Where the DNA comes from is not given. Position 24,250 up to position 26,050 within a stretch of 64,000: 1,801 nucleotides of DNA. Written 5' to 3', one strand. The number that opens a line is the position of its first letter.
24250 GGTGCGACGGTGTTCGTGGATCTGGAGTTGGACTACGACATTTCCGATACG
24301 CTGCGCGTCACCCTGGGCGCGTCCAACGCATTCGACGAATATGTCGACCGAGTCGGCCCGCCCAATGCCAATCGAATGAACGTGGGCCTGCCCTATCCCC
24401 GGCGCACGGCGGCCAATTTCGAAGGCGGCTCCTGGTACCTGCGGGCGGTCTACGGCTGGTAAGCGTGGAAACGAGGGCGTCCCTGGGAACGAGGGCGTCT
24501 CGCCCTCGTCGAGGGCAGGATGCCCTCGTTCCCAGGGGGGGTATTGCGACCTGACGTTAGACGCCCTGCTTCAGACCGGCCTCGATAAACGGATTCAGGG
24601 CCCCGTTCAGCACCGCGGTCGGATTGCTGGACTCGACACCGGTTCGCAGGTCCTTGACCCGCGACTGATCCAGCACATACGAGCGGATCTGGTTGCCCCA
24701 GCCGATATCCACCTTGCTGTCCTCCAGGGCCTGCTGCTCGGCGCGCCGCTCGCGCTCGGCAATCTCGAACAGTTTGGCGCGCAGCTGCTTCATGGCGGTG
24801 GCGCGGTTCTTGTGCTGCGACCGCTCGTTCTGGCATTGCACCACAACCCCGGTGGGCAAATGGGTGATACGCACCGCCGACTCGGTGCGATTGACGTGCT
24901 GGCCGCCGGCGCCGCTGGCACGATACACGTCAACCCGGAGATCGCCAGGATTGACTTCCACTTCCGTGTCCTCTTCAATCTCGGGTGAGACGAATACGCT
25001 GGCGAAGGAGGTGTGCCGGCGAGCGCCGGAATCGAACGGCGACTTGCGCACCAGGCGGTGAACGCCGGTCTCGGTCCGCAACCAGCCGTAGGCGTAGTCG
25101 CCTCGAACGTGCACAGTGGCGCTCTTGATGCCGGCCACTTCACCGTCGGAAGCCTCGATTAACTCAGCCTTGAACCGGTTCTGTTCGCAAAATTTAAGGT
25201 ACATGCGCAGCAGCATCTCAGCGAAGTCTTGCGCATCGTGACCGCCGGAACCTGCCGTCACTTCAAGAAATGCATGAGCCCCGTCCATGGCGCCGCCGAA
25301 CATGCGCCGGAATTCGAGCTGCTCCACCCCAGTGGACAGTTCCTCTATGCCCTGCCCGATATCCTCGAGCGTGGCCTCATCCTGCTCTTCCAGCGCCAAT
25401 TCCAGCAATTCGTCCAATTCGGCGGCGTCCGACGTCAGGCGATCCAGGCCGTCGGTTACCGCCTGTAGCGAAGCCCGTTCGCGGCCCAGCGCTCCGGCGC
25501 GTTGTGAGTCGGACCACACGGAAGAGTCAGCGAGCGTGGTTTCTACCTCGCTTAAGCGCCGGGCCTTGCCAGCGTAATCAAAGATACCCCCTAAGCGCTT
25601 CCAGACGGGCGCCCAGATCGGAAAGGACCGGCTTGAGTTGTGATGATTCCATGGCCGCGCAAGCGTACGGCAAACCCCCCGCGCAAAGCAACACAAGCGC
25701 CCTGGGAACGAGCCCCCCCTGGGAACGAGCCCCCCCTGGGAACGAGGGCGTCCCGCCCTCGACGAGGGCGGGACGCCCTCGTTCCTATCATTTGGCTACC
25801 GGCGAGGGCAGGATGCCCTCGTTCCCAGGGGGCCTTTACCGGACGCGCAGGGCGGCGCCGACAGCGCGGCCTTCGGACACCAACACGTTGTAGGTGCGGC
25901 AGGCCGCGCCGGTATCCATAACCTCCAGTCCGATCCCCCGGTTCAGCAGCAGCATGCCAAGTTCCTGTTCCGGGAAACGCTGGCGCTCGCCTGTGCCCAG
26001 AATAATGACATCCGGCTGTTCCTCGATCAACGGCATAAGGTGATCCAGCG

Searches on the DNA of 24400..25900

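Call 85: search_rna_families(source=window, start=24400, end=25900, threshold=evalue, max_evalue=1)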
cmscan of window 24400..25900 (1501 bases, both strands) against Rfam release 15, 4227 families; matches with E-value up to 1: 10.
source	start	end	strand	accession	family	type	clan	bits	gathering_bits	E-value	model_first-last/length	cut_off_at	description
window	25734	25830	-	RF04104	MIR918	Gene; miRNA;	-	35.6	268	0.00036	1-265/265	no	MIR918 microRNA precursor family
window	25739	25851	-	RF01757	sbcD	Gene; sRNA;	-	27.7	40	0.0051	1-155/155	no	sbcD RNA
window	25728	25835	-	RF00886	MIR807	Gene; miRNA;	-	27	113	0.0078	1-176/176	no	MIR807 microRNA precursor family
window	25740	25784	+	RF03296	MIR8788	Gene; miRNA;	-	26.8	124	0.058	1-138/138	no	MIR8788 microRNA precursor family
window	25735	25777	+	RF01677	P35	Gene; sRNA;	-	24.8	70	0.4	1-62/62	no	Pseudomonas sRNA P35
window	25727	25834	+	RF04220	HCV_SL588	Cis-reg;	-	23.1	79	0.11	1-81/81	no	SL588 non-coding RNA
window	25725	25837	-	RF04287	mir-9195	Gene; miRNA;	-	21.5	90.5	0.31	1-87/87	no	mir-9195 microRNA precursor family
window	25727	25799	-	RF04220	HCV_SL588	Cis-reg;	-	20.8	79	0.48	1-81/81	no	SL588 non-coding RNA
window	25747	25777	-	RF00625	P11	Gene;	-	18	70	0.28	109-139/139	no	Pseudomonas sRNA P11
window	25722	25776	+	RF01670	P17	Gene; sRNA;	-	16.2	45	0.24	1-282/282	no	Pseudomonas sRNA P17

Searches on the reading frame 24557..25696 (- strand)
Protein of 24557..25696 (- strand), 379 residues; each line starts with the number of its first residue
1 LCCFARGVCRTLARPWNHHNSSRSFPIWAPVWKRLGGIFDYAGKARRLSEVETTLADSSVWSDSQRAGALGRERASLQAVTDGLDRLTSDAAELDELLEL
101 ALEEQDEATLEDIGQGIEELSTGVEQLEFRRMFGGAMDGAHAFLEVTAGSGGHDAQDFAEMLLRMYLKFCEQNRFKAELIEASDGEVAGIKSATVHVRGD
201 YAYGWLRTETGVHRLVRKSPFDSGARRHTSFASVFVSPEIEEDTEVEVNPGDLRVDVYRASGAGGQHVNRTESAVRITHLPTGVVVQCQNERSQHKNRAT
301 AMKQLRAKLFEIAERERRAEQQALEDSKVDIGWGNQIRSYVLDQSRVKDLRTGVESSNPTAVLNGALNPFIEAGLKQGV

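Call 9: search_protein_families(library=pfam, proteins=[window:24557-25696:-])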
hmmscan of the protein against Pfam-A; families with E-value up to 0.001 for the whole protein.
window:24557-25696:- (379 aa): 2 families
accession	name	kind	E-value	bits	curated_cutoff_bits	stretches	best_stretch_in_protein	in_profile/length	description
PF03462.23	PCRF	-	3.9e-52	177.3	24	1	46-234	3-194/194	PCRF domain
PF00472.26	RF-1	-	2.8e-42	143.8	35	1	243-351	2-116/116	RF-1 domain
